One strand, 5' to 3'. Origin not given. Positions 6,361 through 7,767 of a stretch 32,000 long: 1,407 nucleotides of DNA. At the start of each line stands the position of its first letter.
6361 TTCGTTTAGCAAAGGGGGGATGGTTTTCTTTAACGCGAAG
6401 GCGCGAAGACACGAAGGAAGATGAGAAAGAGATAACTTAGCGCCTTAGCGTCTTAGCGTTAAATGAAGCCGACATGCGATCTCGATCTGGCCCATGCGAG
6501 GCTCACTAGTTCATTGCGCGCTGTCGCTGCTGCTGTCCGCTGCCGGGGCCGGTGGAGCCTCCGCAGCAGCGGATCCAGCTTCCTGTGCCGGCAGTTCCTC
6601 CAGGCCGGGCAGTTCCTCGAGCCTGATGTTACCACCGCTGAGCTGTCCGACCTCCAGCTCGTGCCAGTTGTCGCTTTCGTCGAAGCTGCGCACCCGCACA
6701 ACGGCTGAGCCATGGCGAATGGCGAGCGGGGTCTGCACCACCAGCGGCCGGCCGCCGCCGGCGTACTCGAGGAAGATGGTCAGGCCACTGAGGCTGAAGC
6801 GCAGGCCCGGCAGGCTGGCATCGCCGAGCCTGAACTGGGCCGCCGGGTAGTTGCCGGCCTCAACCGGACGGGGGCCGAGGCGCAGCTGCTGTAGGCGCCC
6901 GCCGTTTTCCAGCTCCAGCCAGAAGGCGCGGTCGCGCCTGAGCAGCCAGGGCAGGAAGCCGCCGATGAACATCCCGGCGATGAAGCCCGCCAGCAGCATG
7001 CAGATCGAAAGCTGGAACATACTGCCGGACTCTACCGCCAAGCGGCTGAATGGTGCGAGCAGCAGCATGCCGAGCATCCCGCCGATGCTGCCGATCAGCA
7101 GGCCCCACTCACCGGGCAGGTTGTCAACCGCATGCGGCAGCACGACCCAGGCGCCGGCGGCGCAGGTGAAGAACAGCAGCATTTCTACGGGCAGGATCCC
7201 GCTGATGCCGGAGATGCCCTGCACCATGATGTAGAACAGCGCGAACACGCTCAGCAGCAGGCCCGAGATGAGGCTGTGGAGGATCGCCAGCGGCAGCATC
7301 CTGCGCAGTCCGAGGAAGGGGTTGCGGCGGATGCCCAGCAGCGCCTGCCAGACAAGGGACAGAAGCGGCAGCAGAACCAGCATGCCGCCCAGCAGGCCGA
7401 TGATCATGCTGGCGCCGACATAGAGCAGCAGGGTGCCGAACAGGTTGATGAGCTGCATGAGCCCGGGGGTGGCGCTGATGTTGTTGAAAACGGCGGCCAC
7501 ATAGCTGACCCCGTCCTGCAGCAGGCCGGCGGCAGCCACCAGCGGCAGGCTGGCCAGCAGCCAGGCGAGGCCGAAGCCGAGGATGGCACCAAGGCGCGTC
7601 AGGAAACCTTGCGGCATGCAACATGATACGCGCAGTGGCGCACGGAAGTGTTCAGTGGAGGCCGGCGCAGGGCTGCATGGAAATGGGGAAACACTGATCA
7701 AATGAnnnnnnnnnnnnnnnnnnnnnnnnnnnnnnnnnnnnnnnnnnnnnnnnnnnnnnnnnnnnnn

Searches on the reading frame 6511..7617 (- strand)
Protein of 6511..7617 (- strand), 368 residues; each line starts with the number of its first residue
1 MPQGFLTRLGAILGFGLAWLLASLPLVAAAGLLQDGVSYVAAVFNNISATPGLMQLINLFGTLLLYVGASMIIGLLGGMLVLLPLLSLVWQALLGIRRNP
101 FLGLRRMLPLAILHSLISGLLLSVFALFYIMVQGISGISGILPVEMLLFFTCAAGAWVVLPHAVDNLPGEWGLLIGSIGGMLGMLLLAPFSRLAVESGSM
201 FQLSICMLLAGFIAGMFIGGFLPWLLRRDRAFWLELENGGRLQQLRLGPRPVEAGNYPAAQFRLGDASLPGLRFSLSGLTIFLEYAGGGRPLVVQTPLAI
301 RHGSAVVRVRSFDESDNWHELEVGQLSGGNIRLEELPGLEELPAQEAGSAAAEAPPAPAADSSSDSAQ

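Call 33: search_protein_families(library=pfam, proteins=[window:6511-7617:-], max_evalue=0.001)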
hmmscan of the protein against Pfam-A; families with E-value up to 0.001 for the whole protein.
window:6511-7617:- (368 aa): 0 families

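Call 35: search_protein_families(library=padloc, proteins=[window:6511-7617:-], max_evalue=0.001)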
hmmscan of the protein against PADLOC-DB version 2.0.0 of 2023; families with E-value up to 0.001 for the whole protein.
window:6511-7617:- (368 aa): 0 families

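Call 36: search_protein_families(library=ncbifam, proteins=[window:6511-7617:-], max_evalue=0.001)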
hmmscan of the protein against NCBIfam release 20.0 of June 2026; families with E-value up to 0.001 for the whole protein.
window:6511-7617:- (368 aa): 0 families
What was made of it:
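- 6511..7617 (-): Conserved divergent neighbour: 368-aa polytopic membrane protein with no known family. No Pfam, NCBIfam or PADLOC hit (calls 33, 35, 36).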

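Call 62: find_homologous_proteins(query=window:6511-7617:-, max_evalue=0.001)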
Query window:6511-7617:- (368 aa): 4 proteins with E <= 0.001 among 8000 candidates.
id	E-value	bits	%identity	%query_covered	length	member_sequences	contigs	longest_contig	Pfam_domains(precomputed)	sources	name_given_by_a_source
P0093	1.3e-229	780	100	100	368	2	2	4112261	-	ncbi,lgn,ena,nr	ncbi:MAG: hypothetical protein H7A35_00650 [Planctomycetales bacterium]|nr:hypothetical protein [bac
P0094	3.3e-92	328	50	86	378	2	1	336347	-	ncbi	ncbi:MAG: hypothetical protein R3F46_14120 [bacterium]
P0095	4.6e-88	314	48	94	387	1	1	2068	-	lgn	-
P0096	2.2e-62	230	43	92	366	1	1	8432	-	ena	-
